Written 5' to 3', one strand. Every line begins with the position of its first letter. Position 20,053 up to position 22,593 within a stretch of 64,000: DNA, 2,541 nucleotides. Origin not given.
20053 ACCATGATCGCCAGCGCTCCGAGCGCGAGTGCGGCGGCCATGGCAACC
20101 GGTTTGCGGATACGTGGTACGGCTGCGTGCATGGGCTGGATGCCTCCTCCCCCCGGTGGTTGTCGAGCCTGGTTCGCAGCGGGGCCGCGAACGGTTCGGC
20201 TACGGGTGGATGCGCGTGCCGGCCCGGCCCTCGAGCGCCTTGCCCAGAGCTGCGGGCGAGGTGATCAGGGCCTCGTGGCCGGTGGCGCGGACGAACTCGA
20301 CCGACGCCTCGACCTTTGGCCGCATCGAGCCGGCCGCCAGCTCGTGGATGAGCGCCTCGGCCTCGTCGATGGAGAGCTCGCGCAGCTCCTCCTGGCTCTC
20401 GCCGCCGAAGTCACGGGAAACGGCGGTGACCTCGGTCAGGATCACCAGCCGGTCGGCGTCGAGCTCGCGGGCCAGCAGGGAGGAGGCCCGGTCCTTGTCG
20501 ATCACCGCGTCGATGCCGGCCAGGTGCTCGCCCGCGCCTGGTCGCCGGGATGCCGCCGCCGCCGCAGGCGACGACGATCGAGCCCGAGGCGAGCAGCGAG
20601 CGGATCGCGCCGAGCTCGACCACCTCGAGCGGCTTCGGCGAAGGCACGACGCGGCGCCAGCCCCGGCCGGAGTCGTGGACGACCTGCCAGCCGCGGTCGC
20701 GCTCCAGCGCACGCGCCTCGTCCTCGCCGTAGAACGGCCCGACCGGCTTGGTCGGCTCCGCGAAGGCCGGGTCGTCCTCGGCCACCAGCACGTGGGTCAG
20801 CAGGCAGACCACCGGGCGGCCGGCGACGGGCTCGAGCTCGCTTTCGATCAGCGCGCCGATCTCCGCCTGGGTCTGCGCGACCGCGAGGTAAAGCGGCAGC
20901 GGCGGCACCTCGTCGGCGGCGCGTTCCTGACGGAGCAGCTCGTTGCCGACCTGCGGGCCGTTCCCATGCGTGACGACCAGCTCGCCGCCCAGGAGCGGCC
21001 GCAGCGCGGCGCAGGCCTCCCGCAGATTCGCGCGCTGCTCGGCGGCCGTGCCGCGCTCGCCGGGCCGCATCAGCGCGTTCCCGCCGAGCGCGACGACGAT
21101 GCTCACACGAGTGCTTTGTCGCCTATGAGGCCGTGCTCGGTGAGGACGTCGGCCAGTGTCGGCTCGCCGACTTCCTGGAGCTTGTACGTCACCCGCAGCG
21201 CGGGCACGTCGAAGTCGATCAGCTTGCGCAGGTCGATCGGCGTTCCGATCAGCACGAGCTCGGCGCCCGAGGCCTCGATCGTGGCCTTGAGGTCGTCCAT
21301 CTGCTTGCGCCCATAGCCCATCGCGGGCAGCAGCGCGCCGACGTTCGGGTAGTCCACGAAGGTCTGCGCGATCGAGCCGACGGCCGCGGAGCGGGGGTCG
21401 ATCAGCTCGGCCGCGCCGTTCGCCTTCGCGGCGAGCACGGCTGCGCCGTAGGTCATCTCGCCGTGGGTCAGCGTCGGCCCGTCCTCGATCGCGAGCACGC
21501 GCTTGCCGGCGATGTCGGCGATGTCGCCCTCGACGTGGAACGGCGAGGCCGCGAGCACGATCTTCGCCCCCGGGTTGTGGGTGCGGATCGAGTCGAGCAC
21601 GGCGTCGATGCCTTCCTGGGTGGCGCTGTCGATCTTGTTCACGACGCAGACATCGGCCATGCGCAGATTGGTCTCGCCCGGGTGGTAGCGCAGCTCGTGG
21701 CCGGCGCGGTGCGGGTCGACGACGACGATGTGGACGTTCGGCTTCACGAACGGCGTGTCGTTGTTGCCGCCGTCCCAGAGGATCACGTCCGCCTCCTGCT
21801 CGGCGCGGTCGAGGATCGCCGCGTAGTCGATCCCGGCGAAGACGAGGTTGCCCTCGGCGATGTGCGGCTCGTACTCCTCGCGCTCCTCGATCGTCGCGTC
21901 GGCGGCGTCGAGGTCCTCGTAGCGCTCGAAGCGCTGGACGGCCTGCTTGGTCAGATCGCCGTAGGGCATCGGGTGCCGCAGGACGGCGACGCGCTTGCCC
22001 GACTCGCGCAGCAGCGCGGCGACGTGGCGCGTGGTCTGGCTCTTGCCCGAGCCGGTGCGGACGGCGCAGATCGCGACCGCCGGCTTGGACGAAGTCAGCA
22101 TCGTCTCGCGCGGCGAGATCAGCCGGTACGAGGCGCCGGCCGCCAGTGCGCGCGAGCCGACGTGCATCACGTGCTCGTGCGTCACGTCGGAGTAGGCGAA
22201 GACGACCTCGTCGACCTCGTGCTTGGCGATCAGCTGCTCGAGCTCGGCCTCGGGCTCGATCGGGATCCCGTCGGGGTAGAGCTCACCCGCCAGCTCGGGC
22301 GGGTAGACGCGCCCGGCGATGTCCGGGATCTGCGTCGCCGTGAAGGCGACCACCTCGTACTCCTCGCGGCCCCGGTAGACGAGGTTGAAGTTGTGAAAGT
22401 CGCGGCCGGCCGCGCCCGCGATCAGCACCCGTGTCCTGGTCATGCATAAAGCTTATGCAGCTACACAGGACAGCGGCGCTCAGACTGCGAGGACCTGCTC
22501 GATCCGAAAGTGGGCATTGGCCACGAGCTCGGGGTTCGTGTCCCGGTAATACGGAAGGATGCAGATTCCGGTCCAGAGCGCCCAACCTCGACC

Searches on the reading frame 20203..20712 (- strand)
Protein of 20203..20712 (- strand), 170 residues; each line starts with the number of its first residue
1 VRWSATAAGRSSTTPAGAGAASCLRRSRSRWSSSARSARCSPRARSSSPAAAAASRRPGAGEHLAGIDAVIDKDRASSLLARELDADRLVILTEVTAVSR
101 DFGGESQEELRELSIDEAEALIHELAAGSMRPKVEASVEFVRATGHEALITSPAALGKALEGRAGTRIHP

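Call 74: search_protein_families(library=pfam, proteins=[window:20203-20712:-], max_evalue=0.01)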
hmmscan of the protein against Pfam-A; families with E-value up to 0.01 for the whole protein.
window:20203-20712:- (170 aa): 1 family
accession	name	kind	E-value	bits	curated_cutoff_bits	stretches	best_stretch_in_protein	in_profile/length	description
PF00696.33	AA_kinase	-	4.9e-14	53.1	24.9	1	68-152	148-234/234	Amino acid kinase family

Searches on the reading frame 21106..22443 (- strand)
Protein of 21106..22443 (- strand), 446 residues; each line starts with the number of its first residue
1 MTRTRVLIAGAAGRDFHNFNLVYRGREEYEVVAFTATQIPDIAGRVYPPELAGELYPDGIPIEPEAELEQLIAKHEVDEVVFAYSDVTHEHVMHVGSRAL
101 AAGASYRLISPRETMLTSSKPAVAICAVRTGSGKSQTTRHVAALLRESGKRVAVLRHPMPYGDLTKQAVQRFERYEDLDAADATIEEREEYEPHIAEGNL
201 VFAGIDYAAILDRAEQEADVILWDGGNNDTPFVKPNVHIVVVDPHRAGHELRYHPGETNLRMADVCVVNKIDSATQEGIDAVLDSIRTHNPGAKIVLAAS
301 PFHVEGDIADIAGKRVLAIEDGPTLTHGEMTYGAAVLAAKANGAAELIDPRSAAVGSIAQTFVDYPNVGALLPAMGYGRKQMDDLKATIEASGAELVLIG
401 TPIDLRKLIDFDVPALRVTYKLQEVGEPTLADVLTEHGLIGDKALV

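Call 74: search_protein_families(library=pfam, proteins=[window:21106-22443:-], max_evalue=0.01)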
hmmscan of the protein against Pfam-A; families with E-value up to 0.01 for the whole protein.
window:21106-22443:- (446 aa): 6 families
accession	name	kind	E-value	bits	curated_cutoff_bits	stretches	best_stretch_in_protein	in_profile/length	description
PF02492.25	cobW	-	8.5e-06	25.9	20.7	1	233-296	113-179/180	CobW/HypB/UreG, nucleotide-binding domain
PF03308.22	MeaB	-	0.0002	20.9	23.1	0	130-155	42-67/273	Methylmalonyl Co-A mutase-associated GTPase MeaB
PF04851.21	ResIII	-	0.00033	21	22.5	1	124-212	26-114/164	Type III restriction enzyme, res subunit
PF01656.29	CbiA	-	0.001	19.4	25.4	1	123-154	1-32/125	CobQ/CobB/MinD/ParA nucleotide binding domain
PF09140.17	MipZ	-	0.0011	18.8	20.7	1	128-234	8-116/262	ATPase MipZ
PF03029.23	ATP_bind_1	-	0.0032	17.8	27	0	365-402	62-99/240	Conserved hypothetical ATP binding protein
